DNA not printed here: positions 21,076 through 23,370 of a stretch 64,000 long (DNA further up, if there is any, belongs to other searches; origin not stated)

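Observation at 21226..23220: Unusual 664-aa fusion of a Gfo/Idh/MocA NAD(P)-dehydrogenase with an FAD-dependent (DAO-like) oxidoreductase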

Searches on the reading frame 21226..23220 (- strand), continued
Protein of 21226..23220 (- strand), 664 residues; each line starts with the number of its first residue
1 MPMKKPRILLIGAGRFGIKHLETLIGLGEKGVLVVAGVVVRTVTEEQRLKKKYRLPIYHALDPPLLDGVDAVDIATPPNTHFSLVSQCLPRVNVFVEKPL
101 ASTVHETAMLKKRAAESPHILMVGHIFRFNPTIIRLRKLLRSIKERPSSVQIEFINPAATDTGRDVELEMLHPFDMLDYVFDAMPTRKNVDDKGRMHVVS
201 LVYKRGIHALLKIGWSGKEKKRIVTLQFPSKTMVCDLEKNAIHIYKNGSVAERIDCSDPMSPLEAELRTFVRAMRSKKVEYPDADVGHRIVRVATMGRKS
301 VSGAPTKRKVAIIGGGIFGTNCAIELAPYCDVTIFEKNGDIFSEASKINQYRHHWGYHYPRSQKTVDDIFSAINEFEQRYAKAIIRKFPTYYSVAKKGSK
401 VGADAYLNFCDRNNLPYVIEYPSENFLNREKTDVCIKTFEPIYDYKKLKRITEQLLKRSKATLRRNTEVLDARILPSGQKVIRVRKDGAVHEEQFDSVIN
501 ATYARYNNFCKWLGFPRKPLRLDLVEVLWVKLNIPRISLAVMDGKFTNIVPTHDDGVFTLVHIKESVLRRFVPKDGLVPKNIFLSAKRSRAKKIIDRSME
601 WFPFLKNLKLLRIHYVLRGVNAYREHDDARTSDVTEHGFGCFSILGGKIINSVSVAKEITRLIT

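Call 75: search_protein_families(library=pfam, proteins=[P0282, P0315, P0341, P0360, P0369, P0372, P0312, P0356, P0345, P0368], max_evalue=0.001)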
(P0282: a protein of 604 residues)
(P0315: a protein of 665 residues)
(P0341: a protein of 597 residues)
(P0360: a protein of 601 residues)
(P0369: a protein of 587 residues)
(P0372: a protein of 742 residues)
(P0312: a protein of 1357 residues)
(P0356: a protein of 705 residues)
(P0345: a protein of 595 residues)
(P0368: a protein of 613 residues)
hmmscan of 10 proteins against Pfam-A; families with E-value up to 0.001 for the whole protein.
P0282 (604 aa): 5 families
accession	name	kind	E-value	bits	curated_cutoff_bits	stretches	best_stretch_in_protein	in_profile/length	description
PF00535.33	Glycos_transf_2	-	1.6e-25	90.4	23.3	1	3-158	1-164/168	Glycosyl transferase family 2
PF01266.30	DAO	-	1.4e-15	58.1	27.9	1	242-541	1-300/353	FAD dependent oxidoreductase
PF13450.12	NAD_binding_8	-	9.3e-07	29.5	21.9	1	245-292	1-51/68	NAD(P)-binding Rossmann-like domain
PF10111.15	Glyco_tranf_2_2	-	0.00015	21.8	27.3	1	3-95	1-97/276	Glycosyltransferase like family 2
PF00070.33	Pyr_redox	-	0.0005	21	22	0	242-275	1-35/82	Pyridine nucleotide-disulphide oxidoreductase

P0315 (665 aa): 10 families
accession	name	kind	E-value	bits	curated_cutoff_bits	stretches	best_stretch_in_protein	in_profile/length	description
PF01408.29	GFO_IDH_MocA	-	1.5e-25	90.6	24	1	373-490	2-120/120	Oxidoreductase family, NAD-binding Rossmann fold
PF01266.30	DAO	-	7.4e-15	55.8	27.9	1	15-310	1-305/353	FAD dependent oxidoreductase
PF13450.12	NAD_binding_8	-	1.4e-09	38.5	21.9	1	18-69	1-54/68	NAD(P)-binding Rossmann-like domain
PF01210.29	NAD_Gly3P_dh_N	-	4.9e-06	27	23.1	0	15-58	1-41/158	NAD-dependent glycerol-3-phosphate dehydrogenase N-terminus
PF00070.33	Pyr_redox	-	9.2e-06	26.5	22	0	15-50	1-36/82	Pyridine nucleotide-disulphide oxidoreductase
PF07992.20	Pyr_redox_2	-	2.9e-05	24.1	26.1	1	14-50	143-179/291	Pyridine nucleotide-disulphide oxidoreductase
PF01134.28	GIDA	-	0.00027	20.5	22.1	0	15-54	1-40/391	Glucose inhibited division protein A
PF02737.24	3HCDH_N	-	0.00049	20.5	22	0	15-59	1-45/180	3-hydroxyacyl-CoA dehydrogenase, NAD binding domain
PF01118.30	Semialdhyde_dh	-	0.0006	20.6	26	0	374-460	2-94/121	Semialdehyde dehydrogenase, NAD binding domain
PF03807.23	F420_oxidored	-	0.00095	20.2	21.6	0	374-457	2-86/94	NADP oxidoreductase coenzyme F420-dependent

P0341 (597 aa): 5 families
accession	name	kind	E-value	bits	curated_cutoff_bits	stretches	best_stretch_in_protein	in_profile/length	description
PF01408.29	GFO_IDH_MocA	-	3.8e-18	66.7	24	1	5-102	5-118/120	Oxidoreductase family, NAD-binding Rossmann fold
PF01266.30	DAO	-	2.9e-14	53.8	27.9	1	248-571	1-331/353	FAD dependent oxidoreductase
PF13450.12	NAD_binding_8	-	4.3e-08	33.8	21.9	1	251-288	1-38/68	NAD(P)-binding Rossmann-like domain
PF07992.20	Pyr_redox_2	-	3e-05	24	26.1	0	225-282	119-178/291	Pyridine nucleotide-disulphide oxidoreductase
PF01210.29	NAD_Gly3P_dh_N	-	0.00013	22.4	23.1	0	249-291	2-44/158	NAD-dependent glycerol-3-phosphate dehydrogenase N-terminus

P0360 (601 aa): 2 families
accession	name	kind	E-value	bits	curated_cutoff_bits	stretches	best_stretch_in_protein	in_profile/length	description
PF01408.29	GFO_IDH_MocA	-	1.7e-14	54.9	24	1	31-93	54-117/120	Oxidoreductase family, NAD-binding Rossmann fold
PF01266.30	DAO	-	5.5e-07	29.9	27.9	1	253-429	1-205/353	FAD dependent oxidoreductase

P0369 (587 aa): 5 families
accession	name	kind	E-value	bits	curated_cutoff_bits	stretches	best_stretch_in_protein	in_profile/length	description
PF01408.29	GFO_IDH_MocA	-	1.4e-17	64.9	24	1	40-96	62-118/120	Oxidoreductase family, NAD-binding Rossmann fold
PF01266.30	DAO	-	2.4e-10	40.9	27.9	1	243-328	1-94/353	FAD dependent oxidoreductase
PF13450.12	NAD_binding_8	-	9.8e-07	29.4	21.9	1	246-291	1-43/68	NAD(P)-binding Rossmann-like domain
PF02254.24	TrkA_N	-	0.00032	21.5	23.8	0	244-282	1-40/116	TrkA-N domain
PF07992.20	Pyr_redox_2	-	0.00033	20.6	26.1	0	238-280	138-182/291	Pyridine nucleotide-disulphide oxidoreductase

P0372 (742 aa): 6 families
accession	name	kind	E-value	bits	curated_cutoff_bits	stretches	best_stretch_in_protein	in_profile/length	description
PF01408.29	GFO_IDH_MocA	-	1.4e-18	68.1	24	1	408-510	1-98/120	Oxidoreductase family, NAD-binding Rossmann fold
PF01266.30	DAO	-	1.5e-09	38.3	27.9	1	13-111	2-106/353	FAD dependent oxidoreductase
PF13450.12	NAD_binding_8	-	0.00018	22.1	21.9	1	15-47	1-32/68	NAD(P)-binding Rossmann-like domain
PF07992.20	Pyr_redox_2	-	0.00021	21.2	26.1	0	7-49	137-179/291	Pyridine nucleotide-disulphide oxidoreductase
PF00070.33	Pyr_redox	-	0.00026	21.9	22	0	14-47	3-35/82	Pyridine nucleotide-disulphide oxidoreductase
PF22725.1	GFO_IDH_MocA_C3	-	0.00035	21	27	0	546-621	1-79/124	GFO/IDH/MocA C-terminal domain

P0312 (1357 aa): 12 families
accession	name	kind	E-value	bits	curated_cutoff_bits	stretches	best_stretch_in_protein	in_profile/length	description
PF01408.29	GFO_IDH_MocA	-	2.6e-22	80.2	24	1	116-237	3-120/120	Oxidoreductase family, NAD-binding Rossmann fold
PF01266.30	DAO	-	3.2e-13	50.4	27.9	1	459-637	2-205/353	FAD dependent oxidoreductase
PF22725.1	GFO_IDH_MocA_C3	-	5.1e-09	36.6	27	1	245-351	1-121/124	GFO/IDH/MocA C-terminal domain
PF13450.12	NAD_binding_8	-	5.5e-09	36.6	21.9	1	461-509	1-51/68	NAD(P)-binding Rossmann-like domain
PF02737.24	3HCDH_N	-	7.9e-05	23.1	22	1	459-499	2-42/180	3-hydroxyacyl-CoA dehydrogenase, NAD binding domain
PF07992.20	Pyr_redox_2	-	9.4e-05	22.4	26.1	1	450-497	135-182/291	Pyridine nucleotide-disulphide oxidoreductase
PF03807.23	F420_oxidored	-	0.00024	22.1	21.6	0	115-203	1-85/94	NADP oxidoreductase coenzyme F420-dependent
PF02894.22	GFO_IDH_MocA_C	-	0.0007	19.9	22.9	0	249-426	1-204/218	Oxidoreductase family, C-terminal alpha/beta domain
PF00070.33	Pyr_redox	-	0.00075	20.4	22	0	458-495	1-37/82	Pyridine nucleotide-disulphide oxidoreductase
PF01210.29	NAD_Gly3P_dh_N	-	0.00079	19.9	23.1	0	459-522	2-66/158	NAD-dependent glycerol-3-phosphate dehydrogenase N-terminus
PF01134.28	GIDA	-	0.00084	18.9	22.1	0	459-490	2-33/391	Glucose inhibited division protein A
PF02826.25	2-Hacid_dh_C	-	0.00087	19.1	25.1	0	452-491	32-71/178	D-isomer specific 2-hydroxyacid dehydrogenase, NAD binding domain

P0356 (705 aa): 5 families
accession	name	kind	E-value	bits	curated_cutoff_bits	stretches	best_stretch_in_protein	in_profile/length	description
PF01266.30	DAO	-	4.8e-20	72.8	27.9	1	333-675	2-330/353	FAD dependent oxidoreductase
PF13450.12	NAD_binding_8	-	2.2e-07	31.5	21.9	1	335-365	1-31/68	NAD(P)-binding Rossmann-like domain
PF00070.33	Pyr_redox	-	3.3e-06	28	22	1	333-366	2-35/82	Pyridine nucleotide-disulphide oxidoreductase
PF07992.20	Pyr_redox_2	-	7.6e-05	22.7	26.1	0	322-366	134-178/291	Pyridine nucleotide-disulphide oxidoreductase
PF01494.25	FAD_binding_3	-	0.0002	21.1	22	1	332-364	3-35/349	FAD binding domain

P0345 (595 aa): 4 families
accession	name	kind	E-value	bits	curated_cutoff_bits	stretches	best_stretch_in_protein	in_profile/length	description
PF01408.29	GFO_IDH_MocA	-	3.1e-15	57.4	24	1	33-98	53-118/120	Oxidoreductase family, NAD-binding Rossmann fold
PF01266.30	DAO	-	2.8e-10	40.7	27.9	1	254-324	3-71/353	FAD dependent oxidoreductase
PF13450.12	NAD_binding_8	-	1.1e-09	38.9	21.9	1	255-303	1-51/68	NAD(P)-binding Rossmann-like domain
PF01134.28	GIDA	-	6.1e-05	22.7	22.1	1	253-296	2-45/391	Glucose inhibited division protein A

P0368 (613 aa): 10 families
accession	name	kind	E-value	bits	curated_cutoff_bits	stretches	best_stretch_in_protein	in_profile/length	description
PF01408.29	GFO_IDH_MocA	-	6e-16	59.7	24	1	40-96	61-117/120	Oxidoreductase family, NAD-binding Rossmann fold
PF01266.30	DAO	-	9.5e-13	48.8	27.9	1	255-577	1-334/353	FAD dependent oxidoreductase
PF13450.12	NAD_binding_8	-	9.6e-07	29.4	21.9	1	258-297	1-40/68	NAD(P)-binding Rossmann-like domain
PF01210.29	NAD_Gly3P_dh_N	-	9.7e-07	29.3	23.1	1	255-310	1-57/158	NAD-dependent glycerol-3-phosphate dehydrogenase N-terminus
PF02826.25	2-Hacid_dh_C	-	4.9e-06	26.5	25.1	0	240-288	23-71/178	D-isomer specific 2-hydroxyacid dehydrogenase, NAD binding domain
PF03807.23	F420_oxidored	-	5.9e-06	27.2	21.6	0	3-41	1-40/94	NADP oxidoreductase coenzyme F420-dependent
PF02737.24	3HCDH_N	-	7.9e-06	26.3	22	1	255-293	1-39/180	3-hydroxyacyl-CoA dehydrogenase, NAD binding domain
PF07992.20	Pyr_redox_2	-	4.3e-05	23.5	26.1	1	236-290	124-179/291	Pyridine nucleotide-disulphide oxidoreductase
PF00070.33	Pyr_redox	-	6.2e-05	23.9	22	0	255-290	1-36/82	Pyridine nucleotide-disulphide oxidoreductase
PF03486.20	HI0933_like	-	0.00073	19.5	50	0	255-289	2-36/244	HI0933-like protein Rossmann domain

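Call 76: find_encoding_contigs(protein=P0282, flank=8000, max_places=2)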
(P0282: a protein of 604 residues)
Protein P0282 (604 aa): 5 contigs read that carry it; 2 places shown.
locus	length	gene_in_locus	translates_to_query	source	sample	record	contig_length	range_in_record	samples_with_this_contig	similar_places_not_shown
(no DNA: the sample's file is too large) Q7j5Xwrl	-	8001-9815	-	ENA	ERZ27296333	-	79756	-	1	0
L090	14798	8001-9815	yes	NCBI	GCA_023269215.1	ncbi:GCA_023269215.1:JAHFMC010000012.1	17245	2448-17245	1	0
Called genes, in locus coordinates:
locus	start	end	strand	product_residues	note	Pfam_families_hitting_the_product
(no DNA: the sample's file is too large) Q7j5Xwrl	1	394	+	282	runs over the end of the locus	PF00106:adh_short, PF01370:Epimerase (weak), PF08659:KR (weak), PF23441:SDR, PF13561:adh_short_C2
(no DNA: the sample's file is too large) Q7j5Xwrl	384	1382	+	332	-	PF01408:GFO_IDH_MocA, PF02894:GFO_IDH_MocA_C, PF22725:GFO_IDH_MocA_C3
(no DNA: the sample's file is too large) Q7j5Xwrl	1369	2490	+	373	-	PF00106:adh_short (weak), PF01073:3Beta_HSD, PF01370:Epimerase, PF05368:NmrA, PF07993:NAD_binding_4, PF16363:GDP_Man_Dehyd, PF01370:Epimerase, PF16363:GDP_Man_Dehyd, +2 more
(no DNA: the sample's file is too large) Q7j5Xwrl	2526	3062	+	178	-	PF00702:Hydrolase, PF13419:HAD_2, PF13242:Hydrolase_like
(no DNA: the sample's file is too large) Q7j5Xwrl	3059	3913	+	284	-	PF01073:3Beta_HSD, PF01370:Epimerase, PF02719:Polysacc_synt_2 (faint), PF04321:RmlD_sub_bind, PF07993:NAD_binding_4 (faint), PF16363:GDP_Man_Dehyd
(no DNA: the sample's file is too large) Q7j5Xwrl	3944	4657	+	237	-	PF00923:TAL_FSA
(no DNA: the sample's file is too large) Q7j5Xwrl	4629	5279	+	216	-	PF13580:SIS_2 (weak)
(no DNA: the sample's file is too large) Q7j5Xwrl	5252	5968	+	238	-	PF00483:NTP_transferase, PF12804:NTP_transf_3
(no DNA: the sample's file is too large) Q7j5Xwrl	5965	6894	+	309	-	PF00535:Glycos_transf_2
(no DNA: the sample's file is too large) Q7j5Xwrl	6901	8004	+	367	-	PF00155:Aminotran_1_2, PF01041:DegT_DnrJ_EryC1, PF01212:Beta_elim_lyase (weak), PF01053:Cys_Met_Meta_PP (faint)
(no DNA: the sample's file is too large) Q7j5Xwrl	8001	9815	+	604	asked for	PF00535:Glycos_transf_2, PF01266:DAO, PF13450:NAD_binding_8 (weak)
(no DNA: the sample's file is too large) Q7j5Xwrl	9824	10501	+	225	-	PF01209:Ubie_methyltran, PF07021:MetW, PF13489:Methyltransf_23, PF13847:Methyltransf_31, PF08241:Methyltransf_11, PF08242:Methyltransf_12, PF13649:Methyltransf_25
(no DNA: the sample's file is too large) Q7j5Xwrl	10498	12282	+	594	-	-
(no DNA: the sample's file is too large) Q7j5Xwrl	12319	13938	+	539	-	PF03721:UDPG_MGDP_dh_N (faint), PF00984:UDPG_MGDP_dh, PF13489:Methyltransf_23, PF01209:Ubie_methyltran (weak), PF08241:Methyltransf_11, PF08242:Methyltransf_12, PF13649:Methyltransf_25, PF13847:Methyltransf_31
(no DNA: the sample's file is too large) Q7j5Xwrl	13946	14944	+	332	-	PF01370:Epimerase, PF02719:Polysacc_synt_2 (faint), PF04321:RmlD_sub_bind, PF07993:NAD_binding_4, PF16363:GDP_Man_Dehyd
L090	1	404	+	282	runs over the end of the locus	PF00106:adh_short, PF01370:Epimerase (weak), PF08659:KR (weak), PF23441:SDR, PF13561:adh_short_C2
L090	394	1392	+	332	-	PF01408:GFO_IDH_MocA, PF02894:GFO_IDH_MocA_C, PF22725:GFO_IDH_MocA_C3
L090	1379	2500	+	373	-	PF00106:adh_short (weak), PF01073:3Beta_HSD, PF01370:Epimerase, PF05368:NmrA, PF07993:NAD_binding_4, PF16363:GDP_Man_Dehyd, PF01370:Epimerase, PF16363:GDP_Man_Dehyd, +2 more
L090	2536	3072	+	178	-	PF00702:Hydrolase, PF13419:HAD_2, PF13242:Hydrolase_like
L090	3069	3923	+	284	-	PF01073:3Beta_HSD, PF01370:Epimerase, PF02719:Polysacc_synt_2 (faint), PF04321:RmlD_sub_bind, PF07993:NAD_binding_4 (faint), PF16363:GDP_Man_Dehyd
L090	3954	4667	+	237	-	PF00923:TAL_FSA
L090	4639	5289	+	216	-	PF13580:SIS_2 (weak)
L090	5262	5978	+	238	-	PF00483:NTP_transferase, PF12804:NTP_transf_3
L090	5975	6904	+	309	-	PF00535:Glycos_transf_2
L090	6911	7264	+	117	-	-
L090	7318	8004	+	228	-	PF01041:DegT_DnrJ_EryC1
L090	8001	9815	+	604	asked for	PF00535:Glycos_transf_2, PF01266:DAO, PF13450:NAD_binding_8 (weak)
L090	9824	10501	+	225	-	PF01209:Ubie_methyltran, PF07021:MetW, PF13489:Methyltransf_23, PF13847:Methyltransf_31, PF08241:Methyltransf_11, PF08242:Methyltransf_12, PF13649:Methyltransf_25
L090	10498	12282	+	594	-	-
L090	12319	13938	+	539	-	PF03721:UDPG_MGDP_dh_N (faint), PF00984:UDPG_MGDP_dh, PF13489:Methyltransf_23, PF01209:Ubie_methyltran (weak), PF08241:Methyltransf_11, PF08242:Methyltransf_12, PF13649:Methyltransf_25, PF13847:Methyltransf_31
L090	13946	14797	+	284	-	?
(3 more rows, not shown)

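Call 77: find_encoding_contigs(protein=P0315, flank=8000, max_places=2)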
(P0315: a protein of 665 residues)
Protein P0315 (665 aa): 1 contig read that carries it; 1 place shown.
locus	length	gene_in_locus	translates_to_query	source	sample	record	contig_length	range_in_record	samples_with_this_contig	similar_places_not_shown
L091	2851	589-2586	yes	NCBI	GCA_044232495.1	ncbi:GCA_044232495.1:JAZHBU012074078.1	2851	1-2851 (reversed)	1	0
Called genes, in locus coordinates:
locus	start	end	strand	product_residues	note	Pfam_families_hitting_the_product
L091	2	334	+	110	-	?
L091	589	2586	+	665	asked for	PF00070:Pyr_redox (faint), PF01210:NAD_Gly3P_dh_N (faint), PF01266:DAO, PF13450:NAD_binding_8, PF01408:GFO_IDH_MocA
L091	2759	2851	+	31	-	?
